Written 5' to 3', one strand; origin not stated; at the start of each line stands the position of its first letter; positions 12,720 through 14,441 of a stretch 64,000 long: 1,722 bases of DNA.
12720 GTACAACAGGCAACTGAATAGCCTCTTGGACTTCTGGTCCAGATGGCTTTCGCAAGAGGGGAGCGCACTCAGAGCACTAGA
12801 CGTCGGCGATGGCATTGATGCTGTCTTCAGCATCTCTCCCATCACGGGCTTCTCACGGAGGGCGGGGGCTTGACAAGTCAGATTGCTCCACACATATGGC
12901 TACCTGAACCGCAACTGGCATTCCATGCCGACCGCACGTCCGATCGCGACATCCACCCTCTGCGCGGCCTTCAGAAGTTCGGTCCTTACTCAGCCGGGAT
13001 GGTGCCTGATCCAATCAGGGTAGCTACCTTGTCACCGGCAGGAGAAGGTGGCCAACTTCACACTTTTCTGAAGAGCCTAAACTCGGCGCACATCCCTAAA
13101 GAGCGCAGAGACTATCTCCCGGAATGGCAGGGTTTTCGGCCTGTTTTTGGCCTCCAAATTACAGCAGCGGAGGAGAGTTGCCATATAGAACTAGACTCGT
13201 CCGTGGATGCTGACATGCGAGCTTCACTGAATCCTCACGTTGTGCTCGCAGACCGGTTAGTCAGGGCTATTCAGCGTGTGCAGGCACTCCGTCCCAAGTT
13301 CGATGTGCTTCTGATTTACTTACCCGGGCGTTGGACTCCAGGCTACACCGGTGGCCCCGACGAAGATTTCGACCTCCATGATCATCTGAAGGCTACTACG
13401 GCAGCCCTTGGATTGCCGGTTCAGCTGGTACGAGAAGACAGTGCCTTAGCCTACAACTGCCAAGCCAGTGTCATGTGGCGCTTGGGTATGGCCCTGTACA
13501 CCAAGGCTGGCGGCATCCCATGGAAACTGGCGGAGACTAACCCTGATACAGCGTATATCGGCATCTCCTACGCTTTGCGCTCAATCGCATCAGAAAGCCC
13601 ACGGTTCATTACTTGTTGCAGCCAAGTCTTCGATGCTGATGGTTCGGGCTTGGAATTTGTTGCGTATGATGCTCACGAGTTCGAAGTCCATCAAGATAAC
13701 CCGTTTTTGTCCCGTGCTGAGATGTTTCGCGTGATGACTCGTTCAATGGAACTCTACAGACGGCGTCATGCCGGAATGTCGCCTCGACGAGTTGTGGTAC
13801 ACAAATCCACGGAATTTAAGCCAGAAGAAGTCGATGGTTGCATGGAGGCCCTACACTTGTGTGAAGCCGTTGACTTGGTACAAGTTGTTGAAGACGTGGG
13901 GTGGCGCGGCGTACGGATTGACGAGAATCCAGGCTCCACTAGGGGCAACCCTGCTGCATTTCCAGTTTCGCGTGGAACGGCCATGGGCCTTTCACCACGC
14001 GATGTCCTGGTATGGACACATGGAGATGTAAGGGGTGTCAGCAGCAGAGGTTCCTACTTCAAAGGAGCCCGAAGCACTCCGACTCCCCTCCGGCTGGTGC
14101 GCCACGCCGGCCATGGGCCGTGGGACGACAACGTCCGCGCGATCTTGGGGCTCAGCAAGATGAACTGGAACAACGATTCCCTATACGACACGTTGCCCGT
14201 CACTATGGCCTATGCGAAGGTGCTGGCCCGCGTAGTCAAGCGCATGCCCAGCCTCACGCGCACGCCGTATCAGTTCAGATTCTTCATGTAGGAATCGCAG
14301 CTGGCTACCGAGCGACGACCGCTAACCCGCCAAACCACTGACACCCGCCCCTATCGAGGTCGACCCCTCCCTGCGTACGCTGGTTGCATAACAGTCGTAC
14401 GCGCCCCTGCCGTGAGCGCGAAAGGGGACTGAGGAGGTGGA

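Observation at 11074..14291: SIR2-APAZ plus short catalytically dead Argonaute: a two-gene NAD-depleting defence system (SPARSA type)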

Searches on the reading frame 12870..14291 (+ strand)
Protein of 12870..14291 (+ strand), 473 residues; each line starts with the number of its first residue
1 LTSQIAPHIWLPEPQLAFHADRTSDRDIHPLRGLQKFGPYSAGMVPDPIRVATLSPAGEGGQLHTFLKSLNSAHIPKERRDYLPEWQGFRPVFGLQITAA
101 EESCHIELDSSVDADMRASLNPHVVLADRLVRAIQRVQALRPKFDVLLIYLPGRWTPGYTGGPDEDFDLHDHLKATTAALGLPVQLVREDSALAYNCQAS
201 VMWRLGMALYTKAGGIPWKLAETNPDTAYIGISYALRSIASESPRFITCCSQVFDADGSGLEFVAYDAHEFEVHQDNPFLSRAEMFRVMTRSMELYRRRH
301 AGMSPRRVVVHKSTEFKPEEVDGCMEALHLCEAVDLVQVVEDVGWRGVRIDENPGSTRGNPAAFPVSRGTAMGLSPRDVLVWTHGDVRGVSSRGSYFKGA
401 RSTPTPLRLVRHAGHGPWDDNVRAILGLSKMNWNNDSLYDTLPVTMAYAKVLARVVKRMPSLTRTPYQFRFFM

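Call 3: search_protein_families(library=pfam, proteins=[window:12870-14291:+], max_evalue=0.01)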
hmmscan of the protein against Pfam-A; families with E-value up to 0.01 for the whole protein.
window:12870-14291:+ (473 aa): 1 family
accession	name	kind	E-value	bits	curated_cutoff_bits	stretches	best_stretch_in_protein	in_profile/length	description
PF02171.23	Piwi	-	7e-06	25.9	28.9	1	168-313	13-156/302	Piwi domain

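Call 4: search_protein_families(library=padloc, proteins=[window:12870-14291:+], max_evalue=0.01)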
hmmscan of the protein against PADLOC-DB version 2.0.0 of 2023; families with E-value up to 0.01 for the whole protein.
window:12870-14291:+ (473 aa): 17 families
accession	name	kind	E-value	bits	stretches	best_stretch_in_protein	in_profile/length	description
PDLC02377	pAgo_I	-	7e-196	649.4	1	2-473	2-457/457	Class I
PDLC02436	pAgo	-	3e-118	393.6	1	4-473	3-460/460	-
PDLC02420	Aga_SIR2-PNTD1-PNTD2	-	6.9e-109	363.5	1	8-473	548-1010/1010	Class I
PDLC02384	pAgo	-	1.9e-99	332.3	1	11-473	571-1030/1030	-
PDLC02376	pAgo_I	-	2.8e-63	212.6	1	10-473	5-455/455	Class I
PDLC02378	pAgo_I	-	1.9e-44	150.3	2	166-472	196-492/493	Class I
PDLC02392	pAgo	-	1.3e-21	75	1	167-457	52-329/346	-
PDLC02428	PprPIWI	-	7.9e-19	65.8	1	163-459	398-652/666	-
PDLC02397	pAgo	-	2.1e-18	64.5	1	123-458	276-565/578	-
PDLC02379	pAgo_II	-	2.3e-13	47.5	2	173-462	425-705/724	Class II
PDLC02388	pAgo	-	2.7e-11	40.5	1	167-456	441-699/716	-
PDLC02381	pAgo_II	-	3.3e-11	40.4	1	132-462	301-601/617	Class II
PDLC02394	pAgo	-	1.1e-06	24.7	1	204-454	863-1096/1121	-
PDLC02385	pAgo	-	2.7e-05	21.2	1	181-272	401-488/674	-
PDLC02390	pAgo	-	0.00016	18.4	1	180-452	445-696/719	-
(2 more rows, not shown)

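Call 5: search_protein_families(library=ncbifam, proteins=[window:12870-14291:+], max_evalue=0.01)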
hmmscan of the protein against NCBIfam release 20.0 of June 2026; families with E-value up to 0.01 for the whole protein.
window:12870-14291:+ (473 aa): 0 families

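Call 7: search_solved_structures(query=window:12870-14291:+, show_alignments=2)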
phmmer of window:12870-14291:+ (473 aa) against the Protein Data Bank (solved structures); distinct sequences matched with E-value up to 0.001: 10.
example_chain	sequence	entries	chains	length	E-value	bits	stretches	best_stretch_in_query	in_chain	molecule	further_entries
8in8_C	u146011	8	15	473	1e-115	390.3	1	3-473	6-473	Piwi domain protein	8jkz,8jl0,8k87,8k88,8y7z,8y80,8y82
9om4_B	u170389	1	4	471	3e-31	111.7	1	13-473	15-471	Prokaryotic argonaute MID-PIWI family protein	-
8ifk_B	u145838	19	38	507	7.1e-22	80.8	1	168-472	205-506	Piwi domain-containing protein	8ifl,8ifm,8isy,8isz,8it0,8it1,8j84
8j8h_A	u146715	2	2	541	8.6e-22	80.5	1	168-472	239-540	Piwi domain-containing protein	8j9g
9qbp_B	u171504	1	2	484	1e-21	80.3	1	186-460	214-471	Protein argonaute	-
8qlo_B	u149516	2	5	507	1.5e-21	79.7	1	197-472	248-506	Short prokaryotic Argonaute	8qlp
9qbl_B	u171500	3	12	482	1.4e-19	73.2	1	183-470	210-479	Protein argonaute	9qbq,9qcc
8fex_B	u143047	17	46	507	3.4e-19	72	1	197-472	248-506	short pAgo | Piwi domain-containing protein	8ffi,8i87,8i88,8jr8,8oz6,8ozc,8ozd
8j7s_A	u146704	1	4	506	6e-19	71.2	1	197-472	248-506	Piwi domain-containing protein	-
9jsb_A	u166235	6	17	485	1.9e-17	66.2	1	185-458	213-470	Ago | pAgo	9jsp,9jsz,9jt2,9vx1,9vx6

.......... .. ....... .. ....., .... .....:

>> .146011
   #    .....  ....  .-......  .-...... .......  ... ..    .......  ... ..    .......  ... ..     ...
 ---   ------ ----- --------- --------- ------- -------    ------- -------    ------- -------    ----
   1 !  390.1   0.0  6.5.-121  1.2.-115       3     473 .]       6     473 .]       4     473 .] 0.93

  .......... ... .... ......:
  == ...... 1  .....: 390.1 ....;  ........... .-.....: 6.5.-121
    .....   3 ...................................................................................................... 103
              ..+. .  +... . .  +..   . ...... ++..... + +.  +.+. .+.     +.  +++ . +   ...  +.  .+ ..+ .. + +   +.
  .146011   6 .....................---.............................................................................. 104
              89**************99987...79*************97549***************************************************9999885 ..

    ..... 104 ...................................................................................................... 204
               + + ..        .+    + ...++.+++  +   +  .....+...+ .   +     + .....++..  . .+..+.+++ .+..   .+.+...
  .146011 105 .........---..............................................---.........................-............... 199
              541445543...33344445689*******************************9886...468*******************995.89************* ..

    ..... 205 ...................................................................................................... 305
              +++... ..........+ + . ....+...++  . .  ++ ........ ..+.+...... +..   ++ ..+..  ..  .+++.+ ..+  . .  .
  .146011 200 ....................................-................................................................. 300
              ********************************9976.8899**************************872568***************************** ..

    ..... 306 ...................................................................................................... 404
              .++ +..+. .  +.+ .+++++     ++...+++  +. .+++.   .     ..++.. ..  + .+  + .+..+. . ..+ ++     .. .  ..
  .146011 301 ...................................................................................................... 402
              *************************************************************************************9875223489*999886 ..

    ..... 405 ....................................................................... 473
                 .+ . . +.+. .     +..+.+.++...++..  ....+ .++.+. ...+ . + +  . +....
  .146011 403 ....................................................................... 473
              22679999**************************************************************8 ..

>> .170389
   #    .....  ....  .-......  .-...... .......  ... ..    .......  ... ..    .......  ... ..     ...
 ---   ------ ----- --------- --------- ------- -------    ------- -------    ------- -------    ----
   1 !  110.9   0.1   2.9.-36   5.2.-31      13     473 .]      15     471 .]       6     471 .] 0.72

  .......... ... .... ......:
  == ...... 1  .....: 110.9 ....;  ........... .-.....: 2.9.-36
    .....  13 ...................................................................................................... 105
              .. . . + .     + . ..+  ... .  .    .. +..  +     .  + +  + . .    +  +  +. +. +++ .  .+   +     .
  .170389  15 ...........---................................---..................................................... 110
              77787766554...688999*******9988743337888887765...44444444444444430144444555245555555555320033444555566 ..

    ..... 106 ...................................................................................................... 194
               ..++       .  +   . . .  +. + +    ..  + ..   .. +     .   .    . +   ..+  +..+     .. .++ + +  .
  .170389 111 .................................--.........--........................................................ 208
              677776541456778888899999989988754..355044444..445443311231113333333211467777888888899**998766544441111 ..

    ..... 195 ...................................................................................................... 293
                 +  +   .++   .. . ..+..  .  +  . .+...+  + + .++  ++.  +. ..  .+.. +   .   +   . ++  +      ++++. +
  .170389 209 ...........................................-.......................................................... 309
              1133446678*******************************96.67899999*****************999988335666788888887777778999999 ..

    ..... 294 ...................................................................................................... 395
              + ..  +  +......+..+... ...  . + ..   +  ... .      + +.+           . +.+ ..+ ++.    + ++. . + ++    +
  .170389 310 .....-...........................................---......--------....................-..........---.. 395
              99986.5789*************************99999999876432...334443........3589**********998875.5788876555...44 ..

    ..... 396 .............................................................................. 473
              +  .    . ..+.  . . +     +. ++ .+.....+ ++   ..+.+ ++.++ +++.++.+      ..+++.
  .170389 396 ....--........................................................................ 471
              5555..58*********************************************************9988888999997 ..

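Call 13: find_homologous_proteins(query=window:12870-14291:+, max_evalue=1e-10)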
Query window:12870-14291:+ (473 aa): 2085 proteins with E <= 1e-10 among 8000 candidates; the best 120 are listed.
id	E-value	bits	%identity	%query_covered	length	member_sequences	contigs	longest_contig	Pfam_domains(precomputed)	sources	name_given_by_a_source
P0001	0.0e+0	1105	100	100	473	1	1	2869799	PF02171.24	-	-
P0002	3.2e-274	928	81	100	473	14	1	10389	PF02171.24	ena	-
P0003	2.9e-272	921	82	100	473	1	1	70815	-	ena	-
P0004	1.4e-271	919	80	100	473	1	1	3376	PF02171.24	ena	-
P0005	2.2e-266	902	80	100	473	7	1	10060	PF02171.24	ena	-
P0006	3.8e-264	895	78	100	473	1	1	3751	PF02171.24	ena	-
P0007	1.7e-262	889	78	100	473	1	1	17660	PF02171.24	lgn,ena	-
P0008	3.8e-262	888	79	100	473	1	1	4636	PF02171.24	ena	-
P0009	6.1e-262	887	78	100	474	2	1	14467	PF02171.24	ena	-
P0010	1.2e-259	880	78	100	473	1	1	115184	-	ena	-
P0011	9.9e-259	877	78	99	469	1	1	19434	-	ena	-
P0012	2.1e-253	859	75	100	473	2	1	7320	-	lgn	-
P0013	7.1e-252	854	76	99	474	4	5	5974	-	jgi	-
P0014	2.9e-250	849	75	100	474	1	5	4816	-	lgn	-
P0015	7.9e-250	847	75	100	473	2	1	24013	PF02171.24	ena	-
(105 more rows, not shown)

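Call 14: find_encoding_contigs(protein=window:12870-14291:+, flank=10000, max_places=6)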
Protein window:12870-14291:+ (473 aa): no gene with exactly this product is on record in the collection.

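Call 15: find_related_loci(query=window:12870-14291:+, collection=genome_contigs, flank=8000)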
Query window:12870-14291:+ (473 aa) in genome_contigs; peptide patterns used: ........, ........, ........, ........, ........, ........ (x = any residue, [..] = any of these).
172 stretches matched a pattern; 148 encode a relative of the query (tblastn E <= 1e-3); the best 80 are kept; 80 distinct loci.
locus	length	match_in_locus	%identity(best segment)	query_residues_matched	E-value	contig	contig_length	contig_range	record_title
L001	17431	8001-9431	75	1-473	0e+0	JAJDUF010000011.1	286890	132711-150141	MAG: Chloroflexota bacterium isolate jk18x1bzbins.67 k141_821337, whole genome shotgun sequence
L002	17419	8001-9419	74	1-473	0e+0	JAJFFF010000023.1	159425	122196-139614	MAG: Planctomycetota bacterium isolate OFTM272 OFTM272_22, whole genome shotgun sequence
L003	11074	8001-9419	73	1-473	0e+0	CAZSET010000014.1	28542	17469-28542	MAG TPA_asm: uncultured candidatus Brocadiaceae bacterium isolate binchicken_co262_380 genome assembly, contig: NODE_153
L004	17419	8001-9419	71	1-473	0e+0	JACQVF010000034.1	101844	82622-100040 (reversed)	MAG: Gemmatimonadetes bacterium isolate NC_groundwater_1456_Ag_S-0.65um_69_46 S_p65_S5_coassembly_k141_1490438, whole ge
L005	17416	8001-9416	72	1-473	0e+0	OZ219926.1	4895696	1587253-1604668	MAG: Thermodesulfobacteriota bacterium isolate 21442c6b-cc68-4f82-8039-a5361455a999 genome assembly, chromosome: 3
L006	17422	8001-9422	71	1-473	0e+0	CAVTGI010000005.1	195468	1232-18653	MAG: uncultured Solirubrobacteraceae bacterium isolate MFD09222.bin.1.14 genome assembly, contig: contig_129435, whole g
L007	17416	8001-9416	71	1-473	0e+0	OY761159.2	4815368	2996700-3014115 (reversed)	MAG: Candidatus Binatia bacterium isolate a3054953-5fa8-48fb-90a5-e173aac96f7a genome assembly, chromosome: 1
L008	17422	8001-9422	71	1-473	0e+0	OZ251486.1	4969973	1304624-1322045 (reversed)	MAG: Bryobacterales bacterium isolate e73e1c04-a23e-4090-b35f-9f246bdcc4c2 genome assembly, chromosome: 1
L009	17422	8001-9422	72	1-473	0e+0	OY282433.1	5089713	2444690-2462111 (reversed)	MAG: uncultured Gammaproteobacteria bacterium genome assembly, chromosome: 1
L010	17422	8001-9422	72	1-473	0e+0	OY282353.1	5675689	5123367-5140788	MAG: uncultured Gammaproteobacteria bacterium genome assembly, chromosome: 1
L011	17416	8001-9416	70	1-473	0e+0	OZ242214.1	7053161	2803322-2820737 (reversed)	MAG: Candidatus Latescibacterota bacterium isolate f171f34e-caa5-40bf-9919-1f3307ea572d genome assembly, chromosome: 1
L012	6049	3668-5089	72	1-473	0e+0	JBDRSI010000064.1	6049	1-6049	MAG: Verrucomicrobiota bacterium isolate MEGAHIT-group-3.139 k141_808655, whole genome shotgun sequence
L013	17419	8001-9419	71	1-473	0e+0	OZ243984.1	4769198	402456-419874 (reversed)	MAG: uncultured Candidatus Binatia bacterium isolate 31174faa-af5d-46df-8d7f-4a8f69c76524 genome assembly, chromosome: 1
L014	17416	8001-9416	71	3-473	0e+0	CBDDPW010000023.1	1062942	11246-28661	MAG: Candidatus Poribacteria bacterium isolate 3f36937d-8c17-4172-b0cd-efb7b76609bb genome assembly, contig: contig_23,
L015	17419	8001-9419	71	1-473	0e+0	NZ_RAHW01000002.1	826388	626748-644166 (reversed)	Geomonas oryzae strain S43 contig2, whole genome shotgun sequence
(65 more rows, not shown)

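Call 47: search_dna_similar(query=window:12870-14288:+, collection=plasmids, mode=protein, max_evalue=1e-20, max_rows=15)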
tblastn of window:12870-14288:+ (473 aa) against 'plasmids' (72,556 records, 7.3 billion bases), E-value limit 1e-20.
Records with a match: 35; places in all: 35; records where one place covers at least 80% of the query: 15.
Best place of each record, by identity: 60-80% 2; <60% 33.
By first word of the organism name: Rhizobium 12; Bradyrhizobium 10; Sagittula 1; Paracoccaceae 1; Halorubrum 1; Vibrio 1; Mesorhizobium 1; Frigidibacter 1; Novosphingobium 1; Pararoseomonas 1; and 5 more.
By predicted mobility (MOB-suite, as given by PLSDB): conjugative 29; non-mobilizable 6.
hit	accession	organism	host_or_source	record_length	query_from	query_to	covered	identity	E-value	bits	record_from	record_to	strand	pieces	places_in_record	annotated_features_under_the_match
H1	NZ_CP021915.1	Sagittula sp. P11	cell culture,sulfidic waters (60 m) ...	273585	1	473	100%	67.7%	0e+0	699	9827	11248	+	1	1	hypothetical protein | SIR2 family protein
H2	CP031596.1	Paracoccaceae bacterium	Isolate culture,marine surface water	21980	1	473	100%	67.7%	0e+0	699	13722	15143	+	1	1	hypothetical protein (x2)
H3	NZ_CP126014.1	Bradyrhizobium japonicum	Glycine max,soybean,root nodule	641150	1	473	100%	40.4%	2e-107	357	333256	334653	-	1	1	nuclease PIN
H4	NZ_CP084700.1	Rhizobium ruizarguesonis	Pisum sativum L.,Cell culture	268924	2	473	100%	38.7%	2e-104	348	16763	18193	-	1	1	nuclease PIN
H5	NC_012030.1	Halorubrum lacusprofundi ATCC 49239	-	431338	10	473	98%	27.2%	7e-24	112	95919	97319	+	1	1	hypothetical protein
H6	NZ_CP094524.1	Bradyrhizobium sp. ISRA443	Arachis hypogaea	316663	9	473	98%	26.5%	2e-27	123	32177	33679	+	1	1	hypothetical protein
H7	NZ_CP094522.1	Bradyrhizobium sp. ISRA437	Arachis hypogaea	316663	9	473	98%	26.5%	2e-27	123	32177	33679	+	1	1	hypothetical protein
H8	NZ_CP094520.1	Bradyrhizobium sp. ISRA436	Arachis hypogaea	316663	9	473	98%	26.5%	2e-27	123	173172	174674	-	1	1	hypothetical protein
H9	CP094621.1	Bradyrhizobium sp. ISRA435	Arachis hypogaea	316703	9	460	96%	26.8%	3e-27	123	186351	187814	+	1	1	hypothetical protein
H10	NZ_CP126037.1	Bradyrhizobium elkanii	Glycine max,soybean,root nodule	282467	11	473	98%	26.1%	3e-27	123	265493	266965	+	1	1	hypothetical protein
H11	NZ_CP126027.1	Bradyrhizobium elkanii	Glycine max,soybean,root nodule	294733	11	473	98%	26.1%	3e-27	123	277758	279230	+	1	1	hypothetical protein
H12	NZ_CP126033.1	Bradyrhizobium elkanii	Glycine max,soybean,root nodule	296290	11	473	98%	26.1%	3e-27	123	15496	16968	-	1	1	hypothetical protein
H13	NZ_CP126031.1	Bradyrhizobium elkanii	Glycine max,soybean,root nodule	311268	11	473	98%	26.1%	3e-27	123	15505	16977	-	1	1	hypothetical protein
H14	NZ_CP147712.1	Bradyrhizobium septentrionale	Glycine max,cell culture,Root nodule ...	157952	11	473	98%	25.7%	2e-25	117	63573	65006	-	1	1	hypothetical protein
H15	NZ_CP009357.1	Vibrio tubiashii ATCC 19109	Mercenaria mercenaria,Larvae from hard ...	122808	11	473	98%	25.2%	8e-23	109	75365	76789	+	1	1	hypothetical protein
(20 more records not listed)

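Call 48: search_dna_similar(query=window:12870-14288:+, collection=phages, mode=protein, max_evalue=0.00001, max_rows=8)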
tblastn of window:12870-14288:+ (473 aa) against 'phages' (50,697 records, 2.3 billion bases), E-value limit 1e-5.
No match.
